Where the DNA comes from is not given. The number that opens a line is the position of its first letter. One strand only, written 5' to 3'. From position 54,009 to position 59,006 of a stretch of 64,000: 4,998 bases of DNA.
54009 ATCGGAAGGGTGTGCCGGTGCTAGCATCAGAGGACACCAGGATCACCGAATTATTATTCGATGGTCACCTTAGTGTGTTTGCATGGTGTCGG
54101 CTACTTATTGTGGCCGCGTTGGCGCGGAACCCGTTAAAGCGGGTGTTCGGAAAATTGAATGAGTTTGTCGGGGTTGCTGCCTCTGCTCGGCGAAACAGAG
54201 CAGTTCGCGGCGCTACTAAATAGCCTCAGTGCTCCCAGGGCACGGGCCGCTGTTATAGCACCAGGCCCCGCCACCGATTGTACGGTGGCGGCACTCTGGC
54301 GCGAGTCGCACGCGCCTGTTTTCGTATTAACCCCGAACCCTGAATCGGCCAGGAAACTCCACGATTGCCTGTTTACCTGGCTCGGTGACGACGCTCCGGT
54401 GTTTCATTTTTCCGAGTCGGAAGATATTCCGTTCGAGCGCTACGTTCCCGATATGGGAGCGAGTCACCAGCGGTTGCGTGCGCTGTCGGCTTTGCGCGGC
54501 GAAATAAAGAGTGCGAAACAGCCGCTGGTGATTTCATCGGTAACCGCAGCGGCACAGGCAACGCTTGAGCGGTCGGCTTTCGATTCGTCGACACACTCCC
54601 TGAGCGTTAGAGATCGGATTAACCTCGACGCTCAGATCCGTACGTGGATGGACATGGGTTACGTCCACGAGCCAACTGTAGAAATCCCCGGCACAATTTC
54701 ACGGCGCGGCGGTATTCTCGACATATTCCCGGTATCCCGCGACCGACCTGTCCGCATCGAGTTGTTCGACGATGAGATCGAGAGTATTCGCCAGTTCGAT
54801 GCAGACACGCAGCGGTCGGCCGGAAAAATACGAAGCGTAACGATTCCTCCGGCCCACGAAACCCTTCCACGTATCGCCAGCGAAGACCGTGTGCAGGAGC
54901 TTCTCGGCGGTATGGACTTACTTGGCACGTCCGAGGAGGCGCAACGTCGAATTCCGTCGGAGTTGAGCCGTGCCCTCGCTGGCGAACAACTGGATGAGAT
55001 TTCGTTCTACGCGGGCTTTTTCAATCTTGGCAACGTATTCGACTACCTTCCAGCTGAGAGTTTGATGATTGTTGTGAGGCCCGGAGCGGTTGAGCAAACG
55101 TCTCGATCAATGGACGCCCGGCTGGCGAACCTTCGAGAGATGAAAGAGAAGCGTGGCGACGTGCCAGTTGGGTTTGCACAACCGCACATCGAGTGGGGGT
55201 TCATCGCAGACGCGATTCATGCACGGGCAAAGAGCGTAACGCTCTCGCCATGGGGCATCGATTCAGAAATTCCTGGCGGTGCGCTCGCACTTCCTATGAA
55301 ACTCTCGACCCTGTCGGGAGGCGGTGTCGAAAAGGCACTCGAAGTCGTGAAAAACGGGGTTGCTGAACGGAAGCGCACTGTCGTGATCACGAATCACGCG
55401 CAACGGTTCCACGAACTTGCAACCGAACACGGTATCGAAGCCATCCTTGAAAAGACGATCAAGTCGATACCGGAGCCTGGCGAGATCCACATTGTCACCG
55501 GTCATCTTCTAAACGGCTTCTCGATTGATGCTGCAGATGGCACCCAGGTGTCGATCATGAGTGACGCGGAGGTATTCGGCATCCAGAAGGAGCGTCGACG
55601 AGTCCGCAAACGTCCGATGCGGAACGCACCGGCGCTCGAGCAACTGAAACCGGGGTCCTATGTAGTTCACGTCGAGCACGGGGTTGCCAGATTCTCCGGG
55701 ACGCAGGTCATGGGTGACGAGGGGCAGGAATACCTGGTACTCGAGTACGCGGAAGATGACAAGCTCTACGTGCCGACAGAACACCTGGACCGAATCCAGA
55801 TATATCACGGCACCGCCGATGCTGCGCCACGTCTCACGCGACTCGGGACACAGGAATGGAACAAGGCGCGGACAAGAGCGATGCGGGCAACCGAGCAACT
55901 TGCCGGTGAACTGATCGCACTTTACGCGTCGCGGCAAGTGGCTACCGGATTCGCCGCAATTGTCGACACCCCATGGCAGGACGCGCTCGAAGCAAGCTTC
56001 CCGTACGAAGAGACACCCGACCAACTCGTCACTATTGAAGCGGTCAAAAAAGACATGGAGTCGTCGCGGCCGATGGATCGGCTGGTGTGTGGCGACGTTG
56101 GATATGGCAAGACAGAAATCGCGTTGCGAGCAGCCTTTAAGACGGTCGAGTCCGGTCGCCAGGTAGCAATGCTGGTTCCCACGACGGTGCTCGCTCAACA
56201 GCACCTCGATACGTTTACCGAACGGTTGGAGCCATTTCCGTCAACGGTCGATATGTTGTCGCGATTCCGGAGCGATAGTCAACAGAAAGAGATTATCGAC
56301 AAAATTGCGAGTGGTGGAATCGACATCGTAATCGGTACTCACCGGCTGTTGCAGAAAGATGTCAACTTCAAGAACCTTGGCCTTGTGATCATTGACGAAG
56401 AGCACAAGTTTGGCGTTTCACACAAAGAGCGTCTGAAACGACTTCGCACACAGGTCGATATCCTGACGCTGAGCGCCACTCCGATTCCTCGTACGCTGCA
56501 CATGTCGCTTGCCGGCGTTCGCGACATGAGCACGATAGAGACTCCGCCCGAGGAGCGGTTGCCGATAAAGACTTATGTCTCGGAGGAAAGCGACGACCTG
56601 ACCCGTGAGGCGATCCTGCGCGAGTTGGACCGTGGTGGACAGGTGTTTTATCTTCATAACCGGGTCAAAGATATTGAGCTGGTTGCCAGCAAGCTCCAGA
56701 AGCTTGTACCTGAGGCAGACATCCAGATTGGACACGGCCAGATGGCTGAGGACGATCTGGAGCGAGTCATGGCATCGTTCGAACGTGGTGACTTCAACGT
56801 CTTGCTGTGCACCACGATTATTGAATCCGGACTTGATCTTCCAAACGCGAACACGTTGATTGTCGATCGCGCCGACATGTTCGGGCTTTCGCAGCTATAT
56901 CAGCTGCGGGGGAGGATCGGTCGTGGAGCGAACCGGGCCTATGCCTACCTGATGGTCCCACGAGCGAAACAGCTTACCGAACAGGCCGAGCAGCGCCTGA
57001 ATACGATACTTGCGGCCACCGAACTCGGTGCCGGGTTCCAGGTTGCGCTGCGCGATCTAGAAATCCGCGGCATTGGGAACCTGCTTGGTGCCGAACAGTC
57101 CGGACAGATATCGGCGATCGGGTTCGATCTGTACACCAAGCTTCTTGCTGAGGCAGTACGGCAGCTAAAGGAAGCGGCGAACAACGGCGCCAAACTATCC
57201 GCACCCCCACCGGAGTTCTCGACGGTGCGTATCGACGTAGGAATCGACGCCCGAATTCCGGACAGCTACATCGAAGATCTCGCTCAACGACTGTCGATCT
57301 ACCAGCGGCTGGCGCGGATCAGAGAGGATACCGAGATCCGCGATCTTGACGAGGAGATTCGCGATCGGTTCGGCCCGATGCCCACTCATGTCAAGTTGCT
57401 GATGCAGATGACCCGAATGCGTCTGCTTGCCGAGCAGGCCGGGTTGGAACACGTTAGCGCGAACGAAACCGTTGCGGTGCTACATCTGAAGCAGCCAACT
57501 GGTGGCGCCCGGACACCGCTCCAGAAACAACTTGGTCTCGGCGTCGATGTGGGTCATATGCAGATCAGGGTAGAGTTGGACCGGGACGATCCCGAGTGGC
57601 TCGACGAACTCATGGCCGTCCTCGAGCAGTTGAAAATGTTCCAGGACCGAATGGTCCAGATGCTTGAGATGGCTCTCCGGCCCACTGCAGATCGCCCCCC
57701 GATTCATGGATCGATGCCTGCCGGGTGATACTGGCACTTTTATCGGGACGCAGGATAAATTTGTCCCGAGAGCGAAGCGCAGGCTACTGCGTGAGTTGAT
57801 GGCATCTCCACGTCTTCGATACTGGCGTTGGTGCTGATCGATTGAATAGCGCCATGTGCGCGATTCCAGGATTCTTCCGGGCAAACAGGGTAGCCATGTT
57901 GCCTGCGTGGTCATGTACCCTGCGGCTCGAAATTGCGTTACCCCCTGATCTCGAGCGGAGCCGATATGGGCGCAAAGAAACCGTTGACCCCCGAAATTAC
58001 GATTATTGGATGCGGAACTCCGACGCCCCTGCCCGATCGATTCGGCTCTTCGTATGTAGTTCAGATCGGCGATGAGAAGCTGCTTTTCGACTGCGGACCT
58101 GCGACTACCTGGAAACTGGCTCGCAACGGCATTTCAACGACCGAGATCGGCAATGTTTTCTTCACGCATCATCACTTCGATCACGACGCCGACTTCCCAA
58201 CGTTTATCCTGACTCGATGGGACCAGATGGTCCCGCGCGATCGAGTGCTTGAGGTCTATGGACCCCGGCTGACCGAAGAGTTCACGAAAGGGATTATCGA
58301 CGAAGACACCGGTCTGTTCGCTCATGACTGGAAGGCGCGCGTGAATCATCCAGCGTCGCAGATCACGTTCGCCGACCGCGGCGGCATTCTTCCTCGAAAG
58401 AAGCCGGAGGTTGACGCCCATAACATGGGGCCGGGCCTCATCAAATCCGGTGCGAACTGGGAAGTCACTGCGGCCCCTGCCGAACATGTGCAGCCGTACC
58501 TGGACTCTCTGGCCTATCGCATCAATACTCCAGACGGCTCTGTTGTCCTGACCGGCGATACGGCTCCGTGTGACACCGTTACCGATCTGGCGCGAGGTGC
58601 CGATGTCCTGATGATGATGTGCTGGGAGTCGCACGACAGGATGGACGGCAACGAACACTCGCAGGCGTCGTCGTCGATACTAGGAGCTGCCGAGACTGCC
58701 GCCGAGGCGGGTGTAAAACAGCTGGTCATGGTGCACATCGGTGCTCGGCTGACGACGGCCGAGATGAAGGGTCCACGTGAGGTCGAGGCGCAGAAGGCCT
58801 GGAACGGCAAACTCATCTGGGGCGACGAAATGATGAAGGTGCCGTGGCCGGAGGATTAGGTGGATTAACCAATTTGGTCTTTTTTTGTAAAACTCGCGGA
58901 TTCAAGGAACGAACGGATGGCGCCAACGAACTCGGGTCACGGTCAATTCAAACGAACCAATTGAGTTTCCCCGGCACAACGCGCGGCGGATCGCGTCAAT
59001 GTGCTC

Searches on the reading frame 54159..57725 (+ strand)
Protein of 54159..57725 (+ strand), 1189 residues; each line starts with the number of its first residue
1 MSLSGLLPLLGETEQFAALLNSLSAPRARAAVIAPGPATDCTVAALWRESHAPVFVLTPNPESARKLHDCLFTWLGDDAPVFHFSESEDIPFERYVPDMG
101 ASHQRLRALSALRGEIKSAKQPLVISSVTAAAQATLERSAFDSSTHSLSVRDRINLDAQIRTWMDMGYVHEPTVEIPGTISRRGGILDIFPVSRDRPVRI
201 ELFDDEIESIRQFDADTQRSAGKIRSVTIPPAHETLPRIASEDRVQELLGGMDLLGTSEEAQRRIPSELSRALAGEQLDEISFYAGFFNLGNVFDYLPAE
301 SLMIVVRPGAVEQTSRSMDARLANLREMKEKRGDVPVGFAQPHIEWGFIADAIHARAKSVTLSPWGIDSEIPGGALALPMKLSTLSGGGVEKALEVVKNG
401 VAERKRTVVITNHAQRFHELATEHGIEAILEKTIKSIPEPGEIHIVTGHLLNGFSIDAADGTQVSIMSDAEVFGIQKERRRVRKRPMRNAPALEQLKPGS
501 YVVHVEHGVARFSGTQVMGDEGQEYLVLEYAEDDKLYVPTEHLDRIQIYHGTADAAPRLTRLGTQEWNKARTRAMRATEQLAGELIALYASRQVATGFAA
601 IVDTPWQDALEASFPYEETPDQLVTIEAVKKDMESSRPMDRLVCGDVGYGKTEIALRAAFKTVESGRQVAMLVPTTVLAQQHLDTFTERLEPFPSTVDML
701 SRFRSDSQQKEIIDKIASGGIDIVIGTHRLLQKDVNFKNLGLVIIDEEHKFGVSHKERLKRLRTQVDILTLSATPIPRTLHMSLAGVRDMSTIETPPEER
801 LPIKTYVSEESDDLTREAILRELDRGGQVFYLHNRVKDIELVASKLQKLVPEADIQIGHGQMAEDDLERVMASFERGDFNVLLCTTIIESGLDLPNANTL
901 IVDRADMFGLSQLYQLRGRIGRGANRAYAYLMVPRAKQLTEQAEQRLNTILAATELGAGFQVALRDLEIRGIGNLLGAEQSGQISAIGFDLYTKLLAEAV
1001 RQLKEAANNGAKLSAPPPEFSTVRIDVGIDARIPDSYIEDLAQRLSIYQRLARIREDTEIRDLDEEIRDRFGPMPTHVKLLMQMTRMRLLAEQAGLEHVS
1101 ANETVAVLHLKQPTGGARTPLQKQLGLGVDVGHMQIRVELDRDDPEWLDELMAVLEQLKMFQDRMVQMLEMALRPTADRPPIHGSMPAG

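Call 60: search_protein_families(library=pfam, proteins=[window:54159-57725:+], max_evalue=0.000001)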
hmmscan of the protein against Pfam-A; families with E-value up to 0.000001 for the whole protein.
window:54159-57725:+ (1189 aa): 6 families
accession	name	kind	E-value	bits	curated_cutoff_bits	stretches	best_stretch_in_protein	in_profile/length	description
PF00270.35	DEAD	-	7.7e-27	94.5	26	1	619-780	1-164/167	DEAD/DEAH box helicase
PF03461.20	TRCF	-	3.9e-24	85.3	25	1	1028-1112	2-86/95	TRCF domain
PF17757.6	UvrB_inter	-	2.5e-22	79.3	22.9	1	148-234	3-90/91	UvrB interaction domain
PF00271.37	Helicase_C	-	6e-21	75.2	23.5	1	819-922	6-108/110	Helicase conserved C-terminal domain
PF02559.22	CarD_TRCF_RID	-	5.3e-17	62.1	23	1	496-549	1-56/57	CarD-like/TRCF RID domain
PF04851.21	ResIII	-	2.1e-10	41.2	22.5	1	620-775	6-162/164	Type III restriction enzyme, res subunit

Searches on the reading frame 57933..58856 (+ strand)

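Call 60: search_protein_families(library=pfam, proteins=[window:57933-58856:+], max_evalue=0.000001)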
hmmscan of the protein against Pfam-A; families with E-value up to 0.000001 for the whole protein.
window:57933-58856:+ (308 aa): 2 families
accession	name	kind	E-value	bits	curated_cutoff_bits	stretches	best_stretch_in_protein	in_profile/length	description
PF12706.13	Lactamase_B_2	-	4.7e-15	56.2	27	1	50-269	3-200/200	Beta-lactamase superfamily domain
PF00753.33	Lactamase_B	-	1.3e-10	42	22.7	1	35-211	3-151/196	Metallo-beta-lactamase superfamily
